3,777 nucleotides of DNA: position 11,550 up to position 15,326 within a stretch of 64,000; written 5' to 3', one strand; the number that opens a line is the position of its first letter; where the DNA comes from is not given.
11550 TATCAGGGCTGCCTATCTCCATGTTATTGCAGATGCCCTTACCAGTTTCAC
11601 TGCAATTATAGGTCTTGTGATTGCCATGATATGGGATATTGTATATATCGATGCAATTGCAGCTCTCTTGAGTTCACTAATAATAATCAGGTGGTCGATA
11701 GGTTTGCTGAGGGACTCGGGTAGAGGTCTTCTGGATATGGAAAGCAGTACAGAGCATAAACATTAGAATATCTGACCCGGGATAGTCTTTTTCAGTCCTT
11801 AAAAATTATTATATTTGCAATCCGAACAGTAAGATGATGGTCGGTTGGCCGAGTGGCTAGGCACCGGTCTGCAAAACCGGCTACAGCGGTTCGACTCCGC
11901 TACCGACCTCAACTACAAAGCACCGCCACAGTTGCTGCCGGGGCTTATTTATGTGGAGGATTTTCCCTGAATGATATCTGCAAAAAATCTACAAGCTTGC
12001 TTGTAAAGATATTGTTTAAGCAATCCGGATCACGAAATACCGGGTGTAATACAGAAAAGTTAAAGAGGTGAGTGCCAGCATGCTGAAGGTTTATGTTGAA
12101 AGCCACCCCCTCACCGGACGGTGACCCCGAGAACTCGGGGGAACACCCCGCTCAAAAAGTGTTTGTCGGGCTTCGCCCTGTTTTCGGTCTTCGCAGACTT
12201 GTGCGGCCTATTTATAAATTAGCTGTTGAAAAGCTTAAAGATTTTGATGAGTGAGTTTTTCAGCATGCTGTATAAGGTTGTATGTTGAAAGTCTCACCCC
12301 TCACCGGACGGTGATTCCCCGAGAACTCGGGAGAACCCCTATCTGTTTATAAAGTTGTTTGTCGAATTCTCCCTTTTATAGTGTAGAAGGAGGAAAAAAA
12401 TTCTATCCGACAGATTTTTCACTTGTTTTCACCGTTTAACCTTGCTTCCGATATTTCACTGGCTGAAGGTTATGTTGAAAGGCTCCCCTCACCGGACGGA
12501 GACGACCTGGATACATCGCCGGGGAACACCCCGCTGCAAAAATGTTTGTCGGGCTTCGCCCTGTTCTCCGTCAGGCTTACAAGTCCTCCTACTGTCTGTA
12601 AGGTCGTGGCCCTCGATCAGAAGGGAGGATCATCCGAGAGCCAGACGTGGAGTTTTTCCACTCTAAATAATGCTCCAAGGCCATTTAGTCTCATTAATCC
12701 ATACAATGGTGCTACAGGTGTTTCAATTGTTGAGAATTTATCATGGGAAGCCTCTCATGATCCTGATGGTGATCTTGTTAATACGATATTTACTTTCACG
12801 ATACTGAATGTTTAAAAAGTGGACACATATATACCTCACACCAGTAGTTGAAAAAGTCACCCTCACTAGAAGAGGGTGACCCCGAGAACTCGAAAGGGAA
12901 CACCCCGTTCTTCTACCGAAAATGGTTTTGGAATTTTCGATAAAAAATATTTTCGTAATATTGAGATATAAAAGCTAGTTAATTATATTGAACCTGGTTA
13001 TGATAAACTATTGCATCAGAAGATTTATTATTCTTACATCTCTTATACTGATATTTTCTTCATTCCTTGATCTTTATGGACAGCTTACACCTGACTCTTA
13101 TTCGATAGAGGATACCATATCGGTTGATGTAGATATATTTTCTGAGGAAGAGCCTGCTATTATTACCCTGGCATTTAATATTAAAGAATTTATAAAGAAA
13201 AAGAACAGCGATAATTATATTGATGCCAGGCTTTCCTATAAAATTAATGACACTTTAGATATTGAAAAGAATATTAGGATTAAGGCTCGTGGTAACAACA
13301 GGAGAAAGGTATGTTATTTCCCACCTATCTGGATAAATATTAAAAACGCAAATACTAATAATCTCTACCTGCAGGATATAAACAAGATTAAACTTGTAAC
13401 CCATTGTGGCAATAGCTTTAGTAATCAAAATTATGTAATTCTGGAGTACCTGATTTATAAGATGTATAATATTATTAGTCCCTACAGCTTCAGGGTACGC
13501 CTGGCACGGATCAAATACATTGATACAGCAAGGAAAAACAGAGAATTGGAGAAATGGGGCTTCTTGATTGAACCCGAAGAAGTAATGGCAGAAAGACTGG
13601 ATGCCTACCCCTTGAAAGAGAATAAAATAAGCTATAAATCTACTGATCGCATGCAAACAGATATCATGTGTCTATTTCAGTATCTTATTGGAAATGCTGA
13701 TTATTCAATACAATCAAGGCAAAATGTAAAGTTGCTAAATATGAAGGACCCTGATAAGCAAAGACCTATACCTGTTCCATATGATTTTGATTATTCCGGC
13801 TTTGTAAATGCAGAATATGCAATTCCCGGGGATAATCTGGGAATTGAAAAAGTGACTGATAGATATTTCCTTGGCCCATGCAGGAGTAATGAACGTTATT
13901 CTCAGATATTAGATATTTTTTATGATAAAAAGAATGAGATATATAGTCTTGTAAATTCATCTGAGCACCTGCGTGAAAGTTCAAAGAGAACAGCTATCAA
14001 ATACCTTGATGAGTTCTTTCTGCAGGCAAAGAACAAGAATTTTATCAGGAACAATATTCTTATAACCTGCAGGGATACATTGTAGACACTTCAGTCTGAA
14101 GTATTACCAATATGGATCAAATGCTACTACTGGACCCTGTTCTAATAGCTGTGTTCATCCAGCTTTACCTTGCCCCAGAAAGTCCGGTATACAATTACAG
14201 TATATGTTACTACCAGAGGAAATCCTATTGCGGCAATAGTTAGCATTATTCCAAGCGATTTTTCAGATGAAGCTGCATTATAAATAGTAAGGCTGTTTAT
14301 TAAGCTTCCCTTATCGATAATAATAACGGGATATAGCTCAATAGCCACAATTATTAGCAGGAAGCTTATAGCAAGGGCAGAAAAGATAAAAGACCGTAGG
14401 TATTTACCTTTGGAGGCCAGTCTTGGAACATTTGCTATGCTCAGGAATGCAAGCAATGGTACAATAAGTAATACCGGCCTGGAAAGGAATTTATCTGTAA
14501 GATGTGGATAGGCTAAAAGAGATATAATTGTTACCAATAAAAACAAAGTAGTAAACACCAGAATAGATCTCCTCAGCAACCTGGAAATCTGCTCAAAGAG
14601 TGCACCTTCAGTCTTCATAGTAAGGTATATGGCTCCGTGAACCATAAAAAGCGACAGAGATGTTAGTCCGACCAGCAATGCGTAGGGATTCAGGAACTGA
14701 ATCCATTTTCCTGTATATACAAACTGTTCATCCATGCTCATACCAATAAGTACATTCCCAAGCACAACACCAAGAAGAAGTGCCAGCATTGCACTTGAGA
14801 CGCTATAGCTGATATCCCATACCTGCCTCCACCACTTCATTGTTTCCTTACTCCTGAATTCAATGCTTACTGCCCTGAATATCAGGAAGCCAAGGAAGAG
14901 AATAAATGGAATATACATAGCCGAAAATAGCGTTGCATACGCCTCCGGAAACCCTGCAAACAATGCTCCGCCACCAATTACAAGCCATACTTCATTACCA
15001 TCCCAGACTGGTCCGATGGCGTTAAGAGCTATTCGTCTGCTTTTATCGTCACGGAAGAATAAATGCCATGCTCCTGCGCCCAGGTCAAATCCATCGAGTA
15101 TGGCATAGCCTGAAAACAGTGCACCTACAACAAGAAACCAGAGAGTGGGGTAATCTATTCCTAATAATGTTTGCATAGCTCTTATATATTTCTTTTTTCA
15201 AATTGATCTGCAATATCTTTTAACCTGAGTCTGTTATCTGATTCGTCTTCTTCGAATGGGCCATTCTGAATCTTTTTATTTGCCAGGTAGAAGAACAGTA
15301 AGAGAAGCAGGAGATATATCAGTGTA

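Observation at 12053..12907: Regularly spaced array of four structured GC-rich elements directly downstream of tRNA-Cys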

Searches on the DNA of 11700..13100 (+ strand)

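Call 5: search_rna_families(source=window, start=11700, end=13100, threshold=evalue, max_evalue=10, show_alignments=3)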
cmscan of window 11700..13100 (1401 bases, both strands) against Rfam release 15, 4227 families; matches with E-value up to 10: 4.
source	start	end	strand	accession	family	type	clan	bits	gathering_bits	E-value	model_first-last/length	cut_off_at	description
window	11839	11909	+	RF00005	tRNA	Gene; tRNA;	CL00001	61.4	29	1.6e-12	1-71/71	no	tRNA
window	12993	13089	+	RF01505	Afu_264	Gene; snRNA; snoRNA; CD-box;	-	22.6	40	0.1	1-103/103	no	A. fumigatus snoRNA Afu_264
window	12380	12435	+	RF03378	mir-7398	Gene; miRNA;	-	18.1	44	2.1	1-60/60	no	mir-7398 microRNA precursor family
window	12124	12190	+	RF01004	mir-557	Gene; miRNA;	-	15.6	93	4.3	1-69/69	no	mir-557 microRNA precursor family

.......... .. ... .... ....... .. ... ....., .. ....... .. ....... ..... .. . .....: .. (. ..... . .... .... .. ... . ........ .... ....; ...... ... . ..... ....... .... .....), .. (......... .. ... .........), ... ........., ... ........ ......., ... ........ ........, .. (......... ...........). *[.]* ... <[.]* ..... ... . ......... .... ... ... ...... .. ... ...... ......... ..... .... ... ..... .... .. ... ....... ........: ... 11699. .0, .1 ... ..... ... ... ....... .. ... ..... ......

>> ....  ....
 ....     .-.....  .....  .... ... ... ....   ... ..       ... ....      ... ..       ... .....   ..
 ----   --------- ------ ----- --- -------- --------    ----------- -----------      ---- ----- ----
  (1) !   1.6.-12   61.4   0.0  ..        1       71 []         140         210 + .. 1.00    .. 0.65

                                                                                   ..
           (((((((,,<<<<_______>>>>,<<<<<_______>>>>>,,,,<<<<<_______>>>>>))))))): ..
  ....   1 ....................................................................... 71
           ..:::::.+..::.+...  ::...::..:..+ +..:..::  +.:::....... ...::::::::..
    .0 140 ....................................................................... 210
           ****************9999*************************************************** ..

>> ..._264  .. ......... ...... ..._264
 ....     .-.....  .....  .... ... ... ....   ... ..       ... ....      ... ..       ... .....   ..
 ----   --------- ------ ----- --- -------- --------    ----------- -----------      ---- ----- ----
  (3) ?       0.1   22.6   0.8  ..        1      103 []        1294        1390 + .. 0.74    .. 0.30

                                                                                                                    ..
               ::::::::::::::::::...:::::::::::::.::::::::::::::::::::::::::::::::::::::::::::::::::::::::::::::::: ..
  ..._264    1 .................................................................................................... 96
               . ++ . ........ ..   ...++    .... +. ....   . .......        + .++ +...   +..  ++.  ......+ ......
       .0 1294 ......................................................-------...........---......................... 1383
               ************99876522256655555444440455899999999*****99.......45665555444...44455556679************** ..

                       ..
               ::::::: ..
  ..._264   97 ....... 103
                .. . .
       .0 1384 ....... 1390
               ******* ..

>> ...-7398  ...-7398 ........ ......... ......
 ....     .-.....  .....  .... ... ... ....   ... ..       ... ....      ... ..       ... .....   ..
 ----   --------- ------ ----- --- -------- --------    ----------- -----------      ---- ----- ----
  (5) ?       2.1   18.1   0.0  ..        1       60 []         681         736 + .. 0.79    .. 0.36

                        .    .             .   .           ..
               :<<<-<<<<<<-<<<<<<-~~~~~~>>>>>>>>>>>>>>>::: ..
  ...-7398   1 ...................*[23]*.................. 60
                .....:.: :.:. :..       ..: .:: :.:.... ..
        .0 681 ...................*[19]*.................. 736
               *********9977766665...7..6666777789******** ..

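Call 63: search_dna_similar(query=window:12070-12195:+, collection=phages, mode=distant, max_evalue=1)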
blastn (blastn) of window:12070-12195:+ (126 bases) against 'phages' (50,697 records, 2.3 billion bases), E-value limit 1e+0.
No match.

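Call 64: search_dna_similar(query=window:12070-12195:+, collection=plasmids, mode=distant, max_evalue=1)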
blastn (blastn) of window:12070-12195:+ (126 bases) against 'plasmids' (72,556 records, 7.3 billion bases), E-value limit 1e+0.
No match.

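Call 94: build_rna_model(alignment_id=A3, structure=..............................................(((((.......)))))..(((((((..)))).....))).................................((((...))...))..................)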
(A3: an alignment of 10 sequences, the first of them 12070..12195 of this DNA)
Model R1 built from alignment A3 (10 sequences, 151 columns); structure: as given.
model positions 116; base pairs 16; branch points 2; effective number of sequences 2.08; information 0.591 bits per position. Calibrated on 0.2 Mb of random sequence (short: E-values are rough).
structure used (alignment columns):
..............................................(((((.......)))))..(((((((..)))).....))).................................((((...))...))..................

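Call 95: search_with_rna_model(model_id=R1, source=window, filters=off, max_evalue=10)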
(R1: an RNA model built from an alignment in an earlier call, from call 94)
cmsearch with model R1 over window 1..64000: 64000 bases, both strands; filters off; matches with E-value up to 10: 26.
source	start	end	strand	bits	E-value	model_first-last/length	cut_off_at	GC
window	12070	12185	+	131.2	1.3e-37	1-116/116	no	0.58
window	12450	12568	+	88.6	6.8e-25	1-116/116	no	0.55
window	12255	12379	+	79.6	3.5e-22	1-116/116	no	0.44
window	12830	12944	+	56.1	3.6e-15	1-116/116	no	0.44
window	58144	58239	+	15.2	0.0058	1-116/116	no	0.59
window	12125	12140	-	9.7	0.27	56-71/116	no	0.75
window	24471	24510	-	9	0.43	1-116/116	no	0.38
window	16533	16586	-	8.2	0.76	1-116/116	no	0.31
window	50945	51051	+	7.5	1.2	1-116/116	no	0.46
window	29303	29339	+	7.5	1.2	1-116/116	no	0.38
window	30478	30598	-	7.1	1.6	1-116/116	no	0.4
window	37953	38067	-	6.4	2.6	1-116/116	no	0.35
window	12318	12331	-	6.2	2.9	57-70/116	no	0.71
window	39330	39435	-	6.1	3.2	1-116/116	no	0.37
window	7153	7256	+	6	3.3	1-116/116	no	0.38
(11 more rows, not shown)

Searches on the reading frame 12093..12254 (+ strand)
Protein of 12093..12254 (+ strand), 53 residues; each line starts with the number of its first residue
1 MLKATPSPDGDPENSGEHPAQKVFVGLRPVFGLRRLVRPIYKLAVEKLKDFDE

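Call 89: list_cluster_members(proteins=[P0123, window:12093-12254:+, window:12423-12815:+, window:13000-14085:+, window:12988-14085:+])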
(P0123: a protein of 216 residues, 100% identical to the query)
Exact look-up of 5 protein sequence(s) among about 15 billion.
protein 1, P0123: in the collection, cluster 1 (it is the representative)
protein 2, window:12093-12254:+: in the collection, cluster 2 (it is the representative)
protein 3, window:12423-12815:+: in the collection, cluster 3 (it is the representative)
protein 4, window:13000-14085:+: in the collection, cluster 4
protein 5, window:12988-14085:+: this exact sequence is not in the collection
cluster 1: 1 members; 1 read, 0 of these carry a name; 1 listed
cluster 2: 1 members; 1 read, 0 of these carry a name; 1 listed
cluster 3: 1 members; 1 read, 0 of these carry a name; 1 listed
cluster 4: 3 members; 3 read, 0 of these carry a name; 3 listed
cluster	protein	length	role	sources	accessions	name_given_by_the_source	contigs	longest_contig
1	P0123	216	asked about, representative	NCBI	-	-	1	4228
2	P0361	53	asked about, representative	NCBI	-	-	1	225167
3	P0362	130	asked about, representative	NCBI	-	-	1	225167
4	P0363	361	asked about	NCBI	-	-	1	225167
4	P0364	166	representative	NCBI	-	-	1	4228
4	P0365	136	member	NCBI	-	-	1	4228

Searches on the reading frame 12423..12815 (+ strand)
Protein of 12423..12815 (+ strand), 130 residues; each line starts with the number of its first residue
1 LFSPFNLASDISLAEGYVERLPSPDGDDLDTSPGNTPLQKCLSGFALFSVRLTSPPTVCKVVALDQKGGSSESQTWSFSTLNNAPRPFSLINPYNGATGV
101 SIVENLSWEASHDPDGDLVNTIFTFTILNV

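Call 28: search_protein_families(library=pfam, proteins=[window:12423-12815:+], max_evalue=0.01)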
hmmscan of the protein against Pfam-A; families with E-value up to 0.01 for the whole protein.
window:12423-12815:+ (130 aa): 0 families

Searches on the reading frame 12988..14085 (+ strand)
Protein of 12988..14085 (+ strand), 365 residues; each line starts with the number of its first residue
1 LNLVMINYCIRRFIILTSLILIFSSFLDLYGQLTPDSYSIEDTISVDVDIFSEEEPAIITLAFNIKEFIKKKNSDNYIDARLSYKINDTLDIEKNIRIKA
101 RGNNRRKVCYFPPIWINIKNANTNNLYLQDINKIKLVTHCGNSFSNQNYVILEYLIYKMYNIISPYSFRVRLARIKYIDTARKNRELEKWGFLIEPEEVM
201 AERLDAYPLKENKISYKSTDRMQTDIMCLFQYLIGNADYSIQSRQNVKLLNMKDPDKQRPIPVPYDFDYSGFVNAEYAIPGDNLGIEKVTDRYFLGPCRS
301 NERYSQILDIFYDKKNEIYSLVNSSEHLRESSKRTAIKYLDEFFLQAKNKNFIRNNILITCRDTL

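Call 28: search_protein_families(library=pfam, proteins=[window:12988-14085:+], max_evalue=0.01)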
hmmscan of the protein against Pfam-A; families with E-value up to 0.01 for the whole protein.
window:12988-14085:+ (365 aa): 0 families

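Call 58: find_homologous_proteins(query=window:12988-14085:+, max_evalue=1e-10)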
Query window:12988-14085:+ (365 aa): 2763 proteins with E <= 1e-10 among 5440 candidates; the best 120 are listed.
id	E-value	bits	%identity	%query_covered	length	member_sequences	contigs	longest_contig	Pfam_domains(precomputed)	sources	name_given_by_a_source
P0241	3.6e-200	682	84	99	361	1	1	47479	-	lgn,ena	-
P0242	7.8e-135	468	59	95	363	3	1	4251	-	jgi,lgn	-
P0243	8.0e-135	468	60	92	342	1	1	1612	-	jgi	jgi:hypothetical protein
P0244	1.6e-134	467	59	94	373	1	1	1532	-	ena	-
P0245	3.2e-133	462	55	96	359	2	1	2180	-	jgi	-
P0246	1.1e-132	461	58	94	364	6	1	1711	-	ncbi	-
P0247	2.5e-132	459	61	92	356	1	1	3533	-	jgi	jgi:hypothetical protein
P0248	4.3e-132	459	58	93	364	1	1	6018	-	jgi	-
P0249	8.0e-130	451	59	93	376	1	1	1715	-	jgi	jgi:hypothetical protein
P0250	9.9e-130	451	56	96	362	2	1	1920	-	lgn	-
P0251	2.5e-129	450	58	98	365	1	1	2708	-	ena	-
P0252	1.4e-128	447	57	97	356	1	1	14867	-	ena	-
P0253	4.5e-128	445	56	96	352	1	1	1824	-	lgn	-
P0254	2.0e-127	443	57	89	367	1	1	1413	-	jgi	jgi:hypothetical protein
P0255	4.9e-126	439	58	92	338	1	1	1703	-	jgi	jgi:hypothetical protein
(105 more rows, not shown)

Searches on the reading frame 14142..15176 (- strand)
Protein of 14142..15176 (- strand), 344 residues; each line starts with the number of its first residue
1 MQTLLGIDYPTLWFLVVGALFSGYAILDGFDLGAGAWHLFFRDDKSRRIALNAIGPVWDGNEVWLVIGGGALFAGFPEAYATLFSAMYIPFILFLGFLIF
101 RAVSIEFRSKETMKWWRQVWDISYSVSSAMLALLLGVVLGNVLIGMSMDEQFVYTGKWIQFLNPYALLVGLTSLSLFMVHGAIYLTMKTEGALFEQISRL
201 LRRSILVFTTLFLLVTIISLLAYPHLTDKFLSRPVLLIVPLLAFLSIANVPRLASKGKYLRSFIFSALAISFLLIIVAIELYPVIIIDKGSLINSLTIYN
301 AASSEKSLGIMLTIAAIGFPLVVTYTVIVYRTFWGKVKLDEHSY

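Call 32: find_homologous_proteins(query=window:14142-15176:-, max_evalue=1e-60)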
Query window:14142-15176:- (344 aa): 7854 proteins with E <= 1e-60 among 8000 candidates; the best 120 are listed.
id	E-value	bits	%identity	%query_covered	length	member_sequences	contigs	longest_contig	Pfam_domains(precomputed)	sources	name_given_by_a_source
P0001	4.9e-201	685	91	100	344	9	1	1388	PF02322.21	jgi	jgi:cytochrome d ubiquinol oxidase subunit II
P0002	4.9e-197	672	88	100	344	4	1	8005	PF02322.21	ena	-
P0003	2.4e-196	670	89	100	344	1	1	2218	PF02322.21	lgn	-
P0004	4.6e-192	656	86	100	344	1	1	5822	PF02322.21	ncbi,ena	-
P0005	1.2e-187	641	84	100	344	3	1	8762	PF02322.21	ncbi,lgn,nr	ncbi:MAG: cytochrome d ubiquinol oxidase subunit II [Bacteroidales bacterium]|nr:cytochrome d ubiqui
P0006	3.9e-187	640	83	100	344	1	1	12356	PF02322.21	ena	-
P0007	1.2e-186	638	83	100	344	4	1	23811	PF02322.21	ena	-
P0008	2.8e-186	637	83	100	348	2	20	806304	PF02322.21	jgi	jgi:cytochrome d ubiquinol oxidase subunit II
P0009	5.3e-186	636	82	100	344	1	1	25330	PF02322.21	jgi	jgi:cytochrome d ubiquinol oxidase subunit II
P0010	6.3e-186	636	82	100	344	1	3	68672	PF02322.21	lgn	-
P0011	7.1e-186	636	83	100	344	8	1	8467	PF02322.21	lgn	-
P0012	7.2e-186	635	83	100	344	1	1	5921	PF02322.21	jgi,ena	-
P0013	7.9e-186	635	83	100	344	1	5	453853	PF02322.21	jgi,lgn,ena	-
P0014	9.4e-186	635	83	100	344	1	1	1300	PF02322.21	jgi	jgi:cytochrome d ubiquinol oxidase subunit II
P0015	1.9e-185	634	83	100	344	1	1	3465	PF02322.21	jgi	-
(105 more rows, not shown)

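Call 33: find_encoding_contigs(protein=P0002, flank=4000, max_places=3)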
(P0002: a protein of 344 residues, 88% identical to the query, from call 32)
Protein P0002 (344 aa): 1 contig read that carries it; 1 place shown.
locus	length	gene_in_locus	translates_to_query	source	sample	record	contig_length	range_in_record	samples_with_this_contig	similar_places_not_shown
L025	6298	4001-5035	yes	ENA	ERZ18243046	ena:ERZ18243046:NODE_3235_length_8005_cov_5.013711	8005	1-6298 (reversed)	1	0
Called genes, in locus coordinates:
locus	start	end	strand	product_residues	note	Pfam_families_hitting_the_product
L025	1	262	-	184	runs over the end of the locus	-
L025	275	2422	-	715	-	PF00515:TPR_1 (faint), PF07719:TPR_2 (faint), PF13374:TPR_10 (faint), PF13424:TPR_12 (weak), PF06580:His_kinase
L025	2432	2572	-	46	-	-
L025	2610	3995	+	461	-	PF01654:Cyt_bd_oxida_I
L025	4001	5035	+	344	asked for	PF02322:Cyt_bd_oxida_II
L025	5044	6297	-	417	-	?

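Call 34: find_encoding_contigs(protein=P0007, flank=4000, max_places=3)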
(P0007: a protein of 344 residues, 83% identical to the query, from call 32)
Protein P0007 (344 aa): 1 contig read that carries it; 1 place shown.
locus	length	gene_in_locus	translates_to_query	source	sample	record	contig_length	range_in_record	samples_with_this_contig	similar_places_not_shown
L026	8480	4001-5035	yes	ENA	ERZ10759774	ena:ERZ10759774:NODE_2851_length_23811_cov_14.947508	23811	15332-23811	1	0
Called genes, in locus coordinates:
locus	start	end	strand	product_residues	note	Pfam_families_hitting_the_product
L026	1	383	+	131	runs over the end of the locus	PF09579:Spore_YtfJ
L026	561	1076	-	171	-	PF13302:Acetyltransf_3, PF00583:Acetyltransf_1, PF13673:Acetyltransf_10, PF13508:Acetyltransf_7, PF08445:FR47 (weak)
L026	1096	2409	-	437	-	PF02844:GARS_N, PF01071:GARS_A, PF02843:GARS_C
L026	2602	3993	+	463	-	PF01654:Cyt_bd_oxida_I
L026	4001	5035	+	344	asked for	PF02322:Cyt_bd_oxida_II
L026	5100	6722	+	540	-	PF21959:DUF6923 (faint), PF24684:Vgb_lyase, PF01841:Transglut_core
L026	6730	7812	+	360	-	PF01222:ERG4_ERG24, PF06966:DUF1295 (faint)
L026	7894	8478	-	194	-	?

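Call 35: find_encoding_contigs(protein=P0008, flank=4000, max_places=5)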
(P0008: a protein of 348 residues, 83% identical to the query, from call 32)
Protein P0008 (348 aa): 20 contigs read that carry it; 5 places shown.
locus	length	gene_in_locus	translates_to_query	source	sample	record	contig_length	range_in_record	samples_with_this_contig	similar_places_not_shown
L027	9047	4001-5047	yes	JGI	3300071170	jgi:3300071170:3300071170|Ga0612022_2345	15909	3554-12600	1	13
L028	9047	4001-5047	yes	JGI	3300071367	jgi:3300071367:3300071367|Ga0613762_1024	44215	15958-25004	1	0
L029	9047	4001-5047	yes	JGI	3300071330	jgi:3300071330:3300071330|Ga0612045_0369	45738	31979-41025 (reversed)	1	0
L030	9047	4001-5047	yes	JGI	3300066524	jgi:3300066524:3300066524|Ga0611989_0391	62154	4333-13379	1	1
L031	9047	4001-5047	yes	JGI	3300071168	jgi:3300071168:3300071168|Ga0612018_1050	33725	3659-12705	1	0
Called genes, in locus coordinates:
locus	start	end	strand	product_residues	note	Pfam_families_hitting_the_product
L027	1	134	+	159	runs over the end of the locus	PF13778:DUF4174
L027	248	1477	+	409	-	PF14054:DUF4249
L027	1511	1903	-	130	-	PF05099:TerB (faint)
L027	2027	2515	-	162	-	PF20603:Bact_hydrolase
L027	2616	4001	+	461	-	PF01654:Cyt_bd_oxida_I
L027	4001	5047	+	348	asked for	PF02322:Cyt_bd_oxida_II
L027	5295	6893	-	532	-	-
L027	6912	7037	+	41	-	-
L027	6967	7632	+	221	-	PF00884:Sulfatase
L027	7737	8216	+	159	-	-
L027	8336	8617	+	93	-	-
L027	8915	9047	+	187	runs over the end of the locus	-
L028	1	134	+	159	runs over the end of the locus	PF13778:DUF4174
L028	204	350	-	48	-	-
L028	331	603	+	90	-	PF14054:DUF4249 (weak)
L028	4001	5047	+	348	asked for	PF02322:Cyt_bd_oxida_II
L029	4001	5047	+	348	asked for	PF02322:Cyt_bd_oxida_II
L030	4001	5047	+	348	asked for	PF02322:Cyt_bd_oxida_II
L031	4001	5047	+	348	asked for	PF02322:Cyt_bd_oxida_II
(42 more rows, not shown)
